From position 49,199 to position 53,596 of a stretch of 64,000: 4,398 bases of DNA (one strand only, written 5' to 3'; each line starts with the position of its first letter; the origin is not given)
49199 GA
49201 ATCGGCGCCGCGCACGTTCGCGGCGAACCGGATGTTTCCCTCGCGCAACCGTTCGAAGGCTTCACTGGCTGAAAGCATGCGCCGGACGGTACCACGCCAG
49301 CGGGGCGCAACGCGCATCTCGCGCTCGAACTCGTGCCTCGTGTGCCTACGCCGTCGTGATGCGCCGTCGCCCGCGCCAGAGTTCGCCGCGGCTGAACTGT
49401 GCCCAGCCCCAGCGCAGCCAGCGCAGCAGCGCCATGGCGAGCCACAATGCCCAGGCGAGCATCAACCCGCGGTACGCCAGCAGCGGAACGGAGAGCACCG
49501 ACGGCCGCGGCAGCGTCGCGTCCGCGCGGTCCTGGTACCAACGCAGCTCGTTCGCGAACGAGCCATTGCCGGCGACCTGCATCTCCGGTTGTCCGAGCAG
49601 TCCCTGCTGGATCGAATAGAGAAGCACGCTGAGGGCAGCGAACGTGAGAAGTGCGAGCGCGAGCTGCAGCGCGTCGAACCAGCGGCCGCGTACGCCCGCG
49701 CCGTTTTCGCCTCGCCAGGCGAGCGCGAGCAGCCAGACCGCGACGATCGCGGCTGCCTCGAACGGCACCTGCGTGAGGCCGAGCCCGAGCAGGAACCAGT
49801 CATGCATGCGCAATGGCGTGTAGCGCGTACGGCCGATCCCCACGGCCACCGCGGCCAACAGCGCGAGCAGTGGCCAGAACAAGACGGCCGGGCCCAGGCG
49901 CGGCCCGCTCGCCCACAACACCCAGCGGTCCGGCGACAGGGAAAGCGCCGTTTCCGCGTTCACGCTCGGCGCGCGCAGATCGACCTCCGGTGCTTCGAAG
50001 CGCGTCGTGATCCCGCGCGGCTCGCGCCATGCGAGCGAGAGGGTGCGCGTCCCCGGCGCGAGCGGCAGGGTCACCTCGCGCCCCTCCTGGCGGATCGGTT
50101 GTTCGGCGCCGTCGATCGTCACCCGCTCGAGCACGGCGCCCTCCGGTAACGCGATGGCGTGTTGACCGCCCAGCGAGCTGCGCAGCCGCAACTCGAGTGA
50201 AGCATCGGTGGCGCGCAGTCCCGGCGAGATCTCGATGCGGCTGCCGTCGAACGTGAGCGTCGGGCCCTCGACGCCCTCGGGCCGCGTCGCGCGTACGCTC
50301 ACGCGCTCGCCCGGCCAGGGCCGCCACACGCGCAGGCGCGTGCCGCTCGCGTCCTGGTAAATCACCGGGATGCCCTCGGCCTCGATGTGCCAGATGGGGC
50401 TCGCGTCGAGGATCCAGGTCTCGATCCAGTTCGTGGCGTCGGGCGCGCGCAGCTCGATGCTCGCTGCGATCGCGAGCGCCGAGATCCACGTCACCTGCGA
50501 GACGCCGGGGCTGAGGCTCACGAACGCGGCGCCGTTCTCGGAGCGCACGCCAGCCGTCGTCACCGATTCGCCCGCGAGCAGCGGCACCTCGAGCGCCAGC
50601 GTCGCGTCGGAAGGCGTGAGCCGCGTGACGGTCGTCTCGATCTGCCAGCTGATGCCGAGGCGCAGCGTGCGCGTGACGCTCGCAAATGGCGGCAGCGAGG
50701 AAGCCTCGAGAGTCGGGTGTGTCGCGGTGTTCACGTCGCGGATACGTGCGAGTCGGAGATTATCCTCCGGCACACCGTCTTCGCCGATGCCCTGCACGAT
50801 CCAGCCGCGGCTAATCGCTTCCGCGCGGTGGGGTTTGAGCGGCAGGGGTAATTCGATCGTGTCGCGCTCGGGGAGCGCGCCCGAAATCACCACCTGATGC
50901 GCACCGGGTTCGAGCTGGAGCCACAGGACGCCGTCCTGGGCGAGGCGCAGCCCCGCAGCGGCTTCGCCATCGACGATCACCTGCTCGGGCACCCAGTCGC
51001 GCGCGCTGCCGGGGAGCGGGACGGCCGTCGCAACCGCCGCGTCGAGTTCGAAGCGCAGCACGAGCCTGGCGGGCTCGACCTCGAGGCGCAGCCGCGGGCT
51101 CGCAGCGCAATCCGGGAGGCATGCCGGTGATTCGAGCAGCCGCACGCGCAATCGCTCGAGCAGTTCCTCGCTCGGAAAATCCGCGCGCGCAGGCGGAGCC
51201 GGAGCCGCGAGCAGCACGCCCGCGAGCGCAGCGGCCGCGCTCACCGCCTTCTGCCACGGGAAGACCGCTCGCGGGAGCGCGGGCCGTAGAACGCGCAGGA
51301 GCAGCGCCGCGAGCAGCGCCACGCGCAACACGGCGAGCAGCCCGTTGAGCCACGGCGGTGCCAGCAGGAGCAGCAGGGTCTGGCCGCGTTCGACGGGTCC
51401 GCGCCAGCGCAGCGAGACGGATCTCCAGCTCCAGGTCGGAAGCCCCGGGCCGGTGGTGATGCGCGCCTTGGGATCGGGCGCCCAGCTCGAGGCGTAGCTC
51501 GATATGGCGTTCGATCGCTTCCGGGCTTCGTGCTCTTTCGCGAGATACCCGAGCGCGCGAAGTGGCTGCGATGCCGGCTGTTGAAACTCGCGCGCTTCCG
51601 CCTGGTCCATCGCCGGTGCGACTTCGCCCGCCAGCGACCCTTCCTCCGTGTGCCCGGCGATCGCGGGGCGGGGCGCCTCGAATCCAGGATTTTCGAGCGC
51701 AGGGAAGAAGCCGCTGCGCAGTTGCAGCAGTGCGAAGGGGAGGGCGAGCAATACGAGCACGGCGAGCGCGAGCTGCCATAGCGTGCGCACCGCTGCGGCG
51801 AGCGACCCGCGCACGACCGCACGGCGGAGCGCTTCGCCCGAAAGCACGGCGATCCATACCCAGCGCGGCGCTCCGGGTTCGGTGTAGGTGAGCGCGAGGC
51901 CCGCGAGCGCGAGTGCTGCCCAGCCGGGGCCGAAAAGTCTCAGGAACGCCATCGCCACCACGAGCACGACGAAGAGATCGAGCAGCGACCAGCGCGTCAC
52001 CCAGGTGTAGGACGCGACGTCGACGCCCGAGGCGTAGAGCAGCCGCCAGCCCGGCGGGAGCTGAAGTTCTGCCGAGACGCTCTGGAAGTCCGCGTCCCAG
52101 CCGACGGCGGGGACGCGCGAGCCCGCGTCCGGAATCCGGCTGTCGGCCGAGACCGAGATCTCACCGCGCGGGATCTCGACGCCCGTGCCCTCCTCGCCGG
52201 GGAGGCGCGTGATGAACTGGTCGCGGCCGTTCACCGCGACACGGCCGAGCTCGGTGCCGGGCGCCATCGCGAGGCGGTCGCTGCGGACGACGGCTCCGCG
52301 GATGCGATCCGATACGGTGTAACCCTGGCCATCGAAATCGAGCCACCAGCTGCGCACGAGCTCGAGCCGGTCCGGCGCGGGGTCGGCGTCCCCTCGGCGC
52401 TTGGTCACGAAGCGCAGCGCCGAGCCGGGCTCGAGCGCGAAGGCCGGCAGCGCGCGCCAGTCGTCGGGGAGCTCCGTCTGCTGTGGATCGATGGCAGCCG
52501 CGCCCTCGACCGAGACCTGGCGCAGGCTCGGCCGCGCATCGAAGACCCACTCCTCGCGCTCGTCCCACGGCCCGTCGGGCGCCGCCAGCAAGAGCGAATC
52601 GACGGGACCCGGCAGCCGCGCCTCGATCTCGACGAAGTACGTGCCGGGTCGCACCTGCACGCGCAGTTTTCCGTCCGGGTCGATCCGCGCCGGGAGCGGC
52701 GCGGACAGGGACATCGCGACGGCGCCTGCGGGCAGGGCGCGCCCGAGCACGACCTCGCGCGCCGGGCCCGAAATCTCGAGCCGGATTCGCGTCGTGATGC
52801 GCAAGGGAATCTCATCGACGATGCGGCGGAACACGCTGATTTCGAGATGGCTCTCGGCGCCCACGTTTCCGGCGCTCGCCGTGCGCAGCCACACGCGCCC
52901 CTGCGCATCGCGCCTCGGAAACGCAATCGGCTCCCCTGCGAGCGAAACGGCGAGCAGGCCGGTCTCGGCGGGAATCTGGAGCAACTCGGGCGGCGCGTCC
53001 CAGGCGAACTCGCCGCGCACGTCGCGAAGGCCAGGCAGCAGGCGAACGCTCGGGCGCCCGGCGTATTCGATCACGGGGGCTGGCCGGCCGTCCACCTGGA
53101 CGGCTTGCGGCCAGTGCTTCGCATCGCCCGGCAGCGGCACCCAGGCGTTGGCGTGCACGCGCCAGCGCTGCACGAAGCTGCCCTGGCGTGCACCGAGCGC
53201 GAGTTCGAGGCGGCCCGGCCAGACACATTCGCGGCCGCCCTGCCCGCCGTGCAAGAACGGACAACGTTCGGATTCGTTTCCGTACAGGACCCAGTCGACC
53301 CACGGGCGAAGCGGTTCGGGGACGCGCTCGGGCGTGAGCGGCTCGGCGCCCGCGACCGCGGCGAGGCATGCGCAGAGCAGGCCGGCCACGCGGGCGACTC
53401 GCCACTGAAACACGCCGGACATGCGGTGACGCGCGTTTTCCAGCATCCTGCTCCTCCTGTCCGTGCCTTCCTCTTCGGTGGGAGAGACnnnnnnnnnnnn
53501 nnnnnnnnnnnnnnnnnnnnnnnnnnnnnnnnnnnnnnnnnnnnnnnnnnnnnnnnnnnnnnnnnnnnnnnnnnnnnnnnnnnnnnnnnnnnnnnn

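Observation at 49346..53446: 1366-aa membrane protein of unknown family built from two paralogous modules, the second retaining its own signal-peptide-like segment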

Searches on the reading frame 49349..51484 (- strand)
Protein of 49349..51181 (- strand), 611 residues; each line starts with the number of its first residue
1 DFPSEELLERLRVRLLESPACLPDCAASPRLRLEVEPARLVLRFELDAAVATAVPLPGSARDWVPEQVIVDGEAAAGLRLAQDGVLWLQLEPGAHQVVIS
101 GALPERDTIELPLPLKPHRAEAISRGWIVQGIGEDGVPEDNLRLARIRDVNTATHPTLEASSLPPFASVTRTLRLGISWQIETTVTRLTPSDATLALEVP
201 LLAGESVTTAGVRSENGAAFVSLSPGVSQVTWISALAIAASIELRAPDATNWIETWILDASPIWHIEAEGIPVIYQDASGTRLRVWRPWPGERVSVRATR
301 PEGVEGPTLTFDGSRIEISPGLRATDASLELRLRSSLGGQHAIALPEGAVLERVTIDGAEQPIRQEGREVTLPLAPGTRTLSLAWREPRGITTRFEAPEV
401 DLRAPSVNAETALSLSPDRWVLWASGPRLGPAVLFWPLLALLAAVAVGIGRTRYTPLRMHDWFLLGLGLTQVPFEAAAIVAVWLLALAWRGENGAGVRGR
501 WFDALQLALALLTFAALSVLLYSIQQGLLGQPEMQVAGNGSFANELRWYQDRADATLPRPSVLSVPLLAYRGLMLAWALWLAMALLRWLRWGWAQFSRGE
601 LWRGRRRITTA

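Call 27: predict_structure(alignment_id=A3)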
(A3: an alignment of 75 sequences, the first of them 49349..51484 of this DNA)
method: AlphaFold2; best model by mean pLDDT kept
length: 712 residues; sequences in the alignment: 75
mean_pLDDT: 83.7   pTM: 0.53
mean pLDDT of the five models: 83.7, 81.0, 80.5, 79.7, 79.6
residues with pLDDT >= 90: 363; 70-90: 234; 50-70: 83; < 50: 32
segments of 3 or more residues with pLDDT < 50: 94-103, 251-262
pLDDT, mean of each block of 10 residues (from residue 1): 57 72 58 66 73 75 58 50 55 43 62 74 84 93 94 88 86 90 86 94 88 91 92 89 83 36 72 90 93 82 91 86 85 92 89 92 85 83 86 91 67 95 96 90 95 96 94 91 96 94 94 94 91 91 89 85 93 91 93 84 91 96 91 83 92 93 95 94 92 90 64 51
secondary structure, 60 per line:
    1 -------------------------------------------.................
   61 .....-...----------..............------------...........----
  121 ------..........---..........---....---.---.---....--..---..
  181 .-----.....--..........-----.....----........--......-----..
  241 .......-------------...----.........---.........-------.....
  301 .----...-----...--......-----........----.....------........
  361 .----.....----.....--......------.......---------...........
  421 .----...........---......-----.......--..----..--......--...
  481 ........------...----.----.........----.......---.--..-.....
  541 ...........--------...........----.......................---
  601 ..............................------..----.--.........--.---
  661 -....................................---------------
elements in order (helices of 4 or more, strands of 3 or more residues): H44-65 H80-93 H106-116 E127-136 E140-149 E153-156 E168-171 E179-181 E187-191 E194-203 E209-213 E218-225 E228-233 E239-247 E268-276 E280-288 E296-301 E306-308 E314-316 E319-324 E330-337 E342-346 E353-361 E366-370 E375-379 E382-387 E394-400 E410-421 E426-436 E440-445 E451-457 E470-475 E478-488 E495-497 E507-515 E520-526 H536-551 H560-570 H575-597 H601-630 E646-654 E662-667 H668-697
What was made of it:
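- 51182..51268 (-): Internal signal peptide (residues 727-755): basic n-region, Ala/Leu core, Pro-rich c-region, A-R-A|D-F-P. Residues 748-757 have pLDDT below 50 and are non-helical (call 27).
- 49904..51106 (-): Module 2 periplasmic all-beta arm (residues 781-1181), Ost1/ribophorin I-like fold. The AlphaFold model has pLDDT mostly 85-96 (call 27).
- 49595..49903 (-): Module 2 membrane block (residues 1182-1284): TM-A, a short helix pair with polar tip (T-Q1226-V-P), and TM-C. Modelled helices at 1190-1205, 1214-1224, 1229-1251 and 1255-1284 (call 27).
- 49349..49594 (-): Conserved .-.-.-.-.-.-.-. beta-hairpin, TM-D of module 2 and Arg/Trp-rich tail (residues 1285-1366). Modelled strands at 1300-1308 and 1316-1321, and a helix at 1322-1351 (call 27).
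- The Pro/Gly-rich c-region is modelled as non-helical with pLDDT below 50 (call 27).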

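Call 29: fold_search(model_id=the predicted structure, library=pdb)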
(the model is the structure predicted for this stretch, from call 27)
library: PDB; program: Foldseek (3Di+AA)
matches with E <= 10: 1108; with E <= 0.001: 62
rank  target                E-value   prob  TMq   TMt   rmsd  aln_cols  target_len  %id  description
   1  8b6l_O                2.3e-09  1.00  0.15  0.18  24.4       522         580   11  Subtomogram average of the human Sec61-TRAP-OSTA-translocon (released 2022-12-07)
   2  6c26_1                2.7e-09  1.00  0.15  0.23  22.8       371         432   12  The Cryo-EM structure of a eukaryotic oligosaccharyl transferase complex (released 2018-01-31)
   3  7oci_A                3.4e-09  1.00  0.14  0.22  21.8       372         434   12  Cryo-EM structure of yeast Ost6p containing oligosaccharyltransferase complex (released 2022-02-16)
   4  8pn9_E                1.7e-08  1.00  0.15  0.19  24.0       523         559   10  Structure of human oligosaccharyltransferase OST-A complex bound to NGI-1 (released 2024-05-08)
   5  6s7o_E                7.5e-08  1.00  0.16  0.19  24.5       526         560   10  Cryo-EM structure of human oligosaccharyltransferase complex OST-A (released 2019-12-18)
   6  6s7t_E                1.2e-07  1.00  0.14  0.21  16.8       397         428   12  Cryo-EM structure of human oligosaccharyltransferase complex OST-B (released 2019-12-18)
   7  8agb_E                1.3e-07  1.00  0.14  0.23  21.4       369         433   12  Structure of yeast oligosaccharylransferase complex with lipid-linked oligosaccharide bound (released 2022-12-07)
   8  6ezn_A                2.9e-07  1.00  0.15  0.24  21.9       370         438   11  Cryo-EM structure of the yeast oligosaccharyltransferase (OST) complex (released 2018-01-17)
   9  3fcs_A                2.4e-06  0.99  0.12  0.11  22.2       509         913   11  Structure of complete ectodomain of integrin aIIBb3 (released 2009-01-20)
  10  3fcs_C                6.5e-06  0.97  0.11  0.10  22.0       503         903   12  Structure of complete ectodomain of integrin aIIBb3 (released 2009-01-20)
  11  7n61_1B               1.7e-05  0.69  0.09  0.10  30.0       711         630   12  structure of C2 projections and MIPs (released 2022-05-18)
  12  9ijj_h                6.0e-05  0.93  0.12  0.08  24.2       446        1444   12  In situ structure of the central apparatus in mouse sperm axoneme. (released 2025-06-04)
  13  7vcn_B                9.5e-05  0.60  0.07  0.11  34.5       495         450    9  Crystal Structure of PitA fragment from pilus islet-2 of Streptococcus oralis with Tb-Xo4 (released 2022-07-13)
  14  6ifg_B                1.4e-04  1.00  0.14  0.23   6.1       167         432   11  Crystal structure of M1 zinc metallopeptidase E323A mutant bound to Tyr-ser-ala substrate from Deinococcus radiodurans (released 2019-09-25)
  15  9ijj_C                1.6e-04  0.54  0.08  0.07  31.8       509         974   12  In situ structure of the central apparatus in mouse sperm axoneme. (released 2025-06-04)
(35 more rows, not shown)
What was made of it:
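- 49904..51106 (-): The eight best Foldseek PDB hits are RPN1/Ost1 chains, E 2.3e-9 to 2.9e-7, with 370-526 aligned columns (call 29).
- TM-scores are low (0.14-0.26), and tandem beta-sandwich arrays attract such matches (integrin and pilin hits in call 29).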

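Call 76: search_dna_similar(query=window:49349-51181:-, collection=plasmids, mode=protein, max_evalue=0.001, max_rows=15)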
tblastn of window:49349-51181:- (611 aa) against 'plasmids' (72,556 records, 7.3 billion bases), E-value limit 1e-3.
Records with a match: 1; places in all: 1; records where one place covers at least 80% of the query: 1.
Best place of each record, by identity: <60% 1.
By first word of the organism name: Azoarcus 1.
By predicted mobility (MOB-suite, as given by PLSDB): mobilizable 1.
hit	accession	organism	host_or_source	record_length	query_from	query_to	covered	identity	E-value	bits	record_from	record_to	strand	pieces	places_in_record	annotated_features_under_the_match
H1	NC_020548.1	Azoarcus sp. KH32C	-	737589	18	571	91%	37.5%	4e-67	245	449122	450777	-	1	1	hypothetical protein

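Call 78: get_annotated_region(hit=H1, flank=8000)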
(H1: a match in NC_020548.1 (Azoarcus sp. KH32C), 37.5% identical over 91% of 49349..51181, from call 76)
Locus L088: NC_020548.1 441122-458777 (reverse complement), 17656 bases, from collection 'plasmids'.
description: Azoarcus sp. KH32C plasmid pAZKH, complete sequence
organism: Azoarcus sp. KH32C (NCBI taxid 748247)
taxonomy: Bacteria; Pseudomonadota; Betaproteobacteria; Rhodocyclales; Zoogloeaceae; Azoarcus; Azoarcus sp. KH32C
host: -; source: -; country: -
typing (MOB-suite, as given by PLSDB): mobilizable; replicon rep_cluster_432; relaxase MOBP
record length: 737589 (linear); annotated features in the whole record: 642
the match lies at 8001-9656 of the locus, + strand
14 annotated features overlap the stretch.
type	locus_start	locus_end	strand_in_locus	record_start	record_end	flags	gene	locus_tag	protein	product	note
CDS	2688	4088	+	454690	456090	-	-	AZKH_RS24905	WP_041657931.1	replication initiation protein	GO:0006270 - DNA replication initiation [Evidence IEA]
CDS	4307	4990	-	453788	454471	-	-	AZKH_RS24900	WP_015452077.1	hypothetical protein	-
CDS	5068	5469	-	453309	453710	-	-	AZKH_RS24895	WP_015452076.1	FKBP-type peptidyl-prolyl cis-trans isomerase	-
CDS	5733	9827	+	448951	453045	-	-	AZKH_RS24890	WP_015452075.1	hypothetical protein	-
CDS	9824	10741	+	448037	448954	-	-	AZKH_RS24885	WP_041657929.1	isoaspartyl peptidase/L-asparaginase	-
CDS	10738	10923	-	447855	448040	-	-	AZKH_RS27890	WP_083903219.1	PAS domain S-box protein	-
CDS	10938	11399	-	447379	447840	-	-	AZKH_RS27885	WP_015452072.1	PAS domain-containing protein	-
CDS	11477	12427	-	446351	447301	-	-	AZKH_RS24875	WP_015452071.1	glutathione S-transferase C-terminal domain-containing protein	-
CDS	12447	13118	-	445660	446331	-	-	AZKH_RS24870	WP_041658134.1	glutathione S-transferase family protein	GO:0006749 - glutathione metabolic process [Evidence IEA]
CDS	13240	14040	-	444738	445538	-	-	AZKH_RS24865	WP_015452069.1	hypothetical protein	-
CDS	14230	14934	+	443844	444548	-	ung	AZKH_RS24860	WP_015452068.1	uracil-DNA glycosylase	GO:0006284 - base-excision repair [Evidence IEA]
CDS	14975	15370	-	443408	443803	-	-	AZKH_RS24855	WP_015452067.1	VOC family protein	-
CDS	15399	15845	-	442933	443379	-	-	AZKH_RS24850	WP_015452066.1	SRPBCC family protein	-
CDS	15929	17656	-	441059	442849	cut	-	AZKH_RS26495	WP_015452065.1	serine/threonine protein kinase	-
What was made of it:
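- Tried and rejected: The one annotated homologue found, Azoarcus WP_015452075.1, is "hypothetical protein" (calls 76, 78).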

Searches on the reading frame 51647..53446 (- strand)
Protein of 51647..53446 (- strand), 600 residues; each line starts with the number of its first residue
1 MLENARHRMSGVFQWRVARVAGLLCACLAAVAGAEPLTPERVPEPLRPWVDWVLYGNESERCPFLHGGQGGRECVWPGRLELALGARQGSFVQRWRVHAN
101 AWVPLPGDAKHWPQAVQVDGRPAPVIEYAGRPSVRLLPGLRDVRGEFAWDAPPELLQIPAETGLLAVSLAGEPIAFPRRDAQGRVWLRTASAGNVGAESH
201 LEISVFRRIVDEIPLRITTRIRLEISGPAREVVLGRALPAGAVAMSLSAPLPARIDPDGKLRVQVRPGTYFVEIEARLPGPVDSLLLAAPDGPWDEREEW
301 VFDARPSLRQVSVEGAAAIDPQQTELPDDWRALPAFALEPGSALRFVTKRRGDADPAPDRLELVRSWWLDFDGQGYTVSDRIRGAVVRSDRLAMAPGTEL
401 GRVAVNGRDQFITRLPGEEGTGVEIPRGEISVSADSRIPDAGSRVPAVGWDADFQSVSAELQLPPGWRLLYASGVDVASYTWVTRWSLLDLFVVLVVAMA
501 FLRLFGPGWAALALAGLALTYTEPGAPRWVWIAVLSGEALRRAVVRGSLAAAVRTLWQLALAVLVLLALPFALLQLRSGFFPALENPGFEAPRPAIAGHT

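Call 25: predict_structure(alignment_id=A2)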
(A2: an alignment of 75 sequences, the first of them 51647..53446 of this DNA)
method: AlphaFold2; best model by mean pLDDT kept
length: 600 residues; sequences in the alignment: 75
mean_pLDDT: 82.3   pTM: 0.39
mean pLDDT of the five models: 82.3, 81.0, 80.6, 79.3, 79.2
residues with pLDDT >= 90: 286; 70-90: 198; 50-70: 64; < 50: 52
segments of 3 or more residues with pLDDT < 50: 1-6, 32-34, 190-196, 467-480, 583-600
pLDDT, mean of each block of 10 residues (from residue 1): 48 70 71 57 77 66 59 81 94 92 92 96 94 94 95 87 85 83 73 52 97 94 92 93 94 93 94 95 90 92 88 94 95 96 88 61 90 84 89 89 95 87 93 91 69 84 61 39 71 91 92 89 83 91 90 92 85 70 46 41
secondary structure, 60 per line:
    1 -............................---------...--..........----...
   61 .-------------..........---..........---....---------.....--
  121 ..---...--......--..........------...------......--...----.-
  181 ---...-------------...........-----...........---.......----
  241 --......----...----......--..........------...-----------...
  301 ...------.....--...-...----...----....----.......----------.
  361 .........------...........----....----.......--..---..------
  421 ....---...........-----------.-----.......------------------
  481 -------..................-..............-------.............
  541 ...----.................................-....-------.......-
elements in order: H2-29 H44-53 H58-61 E75-84 E88-97 E101-104 E114-118 E126-128 E131-136 E139-148 E155-157 E164-169 E172-174 E184-186 E200-210 E216-226 E230-236 E243-248 E253-255 E260-265 E268-277 E284-286 E298-303 E310-314 E317-319 E335-338 E343-349 E360-369 E376-386 E391-394 E399-405 E421-424 E428-438 E456-462 H488-505 H507-520 H528-543 H548-580 H582-585 H593-599
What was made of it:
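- The models have pLDDT 82.3 and 83.7 (calls 25, 27). Both predicted cut sites fall in non-helical stretches with pLDDT below 50, right after a helix (calls 25, 27).
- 52007..53224 (-): Module 1 periplasmic all-beta arm (residues 75-480), Ost1/ribophorin I-like fold. The AlphaFold model has pLDDT mostly 85-96, with strands only (call 25).
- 51701..52006 (-): Module 1 membrane block (residues 481-582): TM-A, a short helix pair with conserved polar tip (E523-P-G-A-P), and TM-C. Modelled helices at 488-505, 507-520, 528-543 and 548-580 (call 25).
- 51476..51700 (-): Variable low-complexity linker (residues 583-657). Residues 583-600 have pLDDT below 50 (call 25).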

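Call 34: fold_search(model_id=the predicted structure, library=pdb)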
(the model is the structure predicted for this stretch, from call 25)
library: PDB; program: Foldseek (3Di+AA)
matches with E <= 10: 1395; with E <= 0.001: 13
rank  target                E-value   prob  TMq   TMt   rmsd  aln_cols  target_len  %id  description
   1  6ezn_A                2.2e-05  1.00  0.21  0.26  11.4       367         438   11  Cryo-EM structure of the yeast oligosaccharyltransferase (OST) complex (released 2018-01-17)
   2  8agb_E                2.6e-05  1.00  0.21  0.26  10.0       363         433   12  Structure of yeast oligosaccharylransferase complex with lipid-linked oligosaccharide bound (released 2022-12-07)
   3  7oci_A                1.2e-04  1.00  0.17  0.21  10.6       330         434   12  Cryo-EM structure of yeast Ost6p containing oligosaccharyltransferase complex (released 2022-02-16)
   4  6gfe_H                1.4e-04  0.38  0.10  0.13  19.5       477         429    8  High-resolution Structure of a therapeutic full-length anti-NPRA Antibody with exceptional Conformational Diversity (released 2019-05-15)
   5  5zi5_A                3.4e-04  1.00  0.17  0.12  17.1       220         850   12  Crystal structure of Legionella pneumophila aminopeptidase A (released 2018-09-19)
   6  4pj6_B                3.8e-04  1.00  0.12  0.08  16.5       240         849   12  Crystal Structure of Human Insulin Regulated Aminopeptidase with Lysine in Active Site (released 2014-12-03)
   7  8cgw_B                5.2e-04  0.99  0.12  0.08  16.0       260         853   12  Insulin-regulated aminopeptidase (IRAP) in complex with an allosteric benzopyran-based inhibitor (released 2024-01-31)
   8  5mj6_A                5.8e-04  0.99  0.12  0.08  16.7       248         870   13  Ligand-induced conformational change of Insulin-regulated aminopeptidase: insights on catalytic mechanism and active s (released 2017-04-05)
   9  8cgp_B                7.6e-04  0.98  0.12  0.08  16.9       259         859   13  Insulin regulated aminopeptidase (IRAP) in complex with an allosteric aryl sulfonamide inhibitor (released 2024-01-31)
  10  4mdr_A                8.1e-04  0.87  0.12  0.25  18.4       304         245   13  Crystal structure of adaptor protein complex 4 (AP-4) mu4 subunit C-terminal domain D190A mutant, in complex with a so (released 2014-03-12)
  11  4gaa_A                9.0e-04  1.00  0.12  0.12   6.1       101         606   21  Structure of Leukotriene A4 hydrolase from Xenopus laevis complexed with inhibitor bestatin (released 2013-06-12)
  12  2gtq                  9.0e-04  1.00  0.17  0.12  15.9       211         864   12  Crystal structure of aminopeptidase N from human pathogen Neisseria meningitidis (released 2006-05-30)
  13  8qqh_BBB              9.0e-04  0.30  0.10  0.06  30.9       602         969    8  Structure of beta-galactosidase from Desulfurococcus amyloliticus (released 2024-08-14)
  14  6c26_1                1.1e-03  0.95  0.15  0.20  21.2       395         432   10  The Cryo-EM structure of a eukaryotic oligosaccharyl transferase complex (released 2018-01-31)
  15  8qqh_AAA              1.1e-03  0.30  0.10  0.06  31.1       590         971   10  Structure of beta-galactosidase from Desulfurococcus amyloliticus (released 2024-08-14)
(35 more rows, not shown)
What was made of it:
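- On Ribophorin I / OST1 (PF04597): In Foldseek against the PDB, RPN1/Ost1 are the top 8 hits for arm 2 (E 2.3e-9 to 2.9e-7) and the top 3 for arm 1 (calls 29, 34).
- Closest known: N-terminal beta-sandwich domain of M1 aminopeptidases and leukotriene A4 hydrolase. Same: It shares a local fold with one of the arm's beta domains, over about 100-180 aligned columns at rmsd 5-7 A (calls 29, 34).
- The N-terminal beta domain of M1 aminopeptidases and LTA4 hydrolase is a recurrent fold match of about 100-180 columns (calls 29, 34).
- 52007..53224 (-): The top Foldseek PDB hits are yeast Ost1 chains 6ezn_A, 8agb_E and 7oci_A, E 2e-5 to 1e-4 (call 34).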
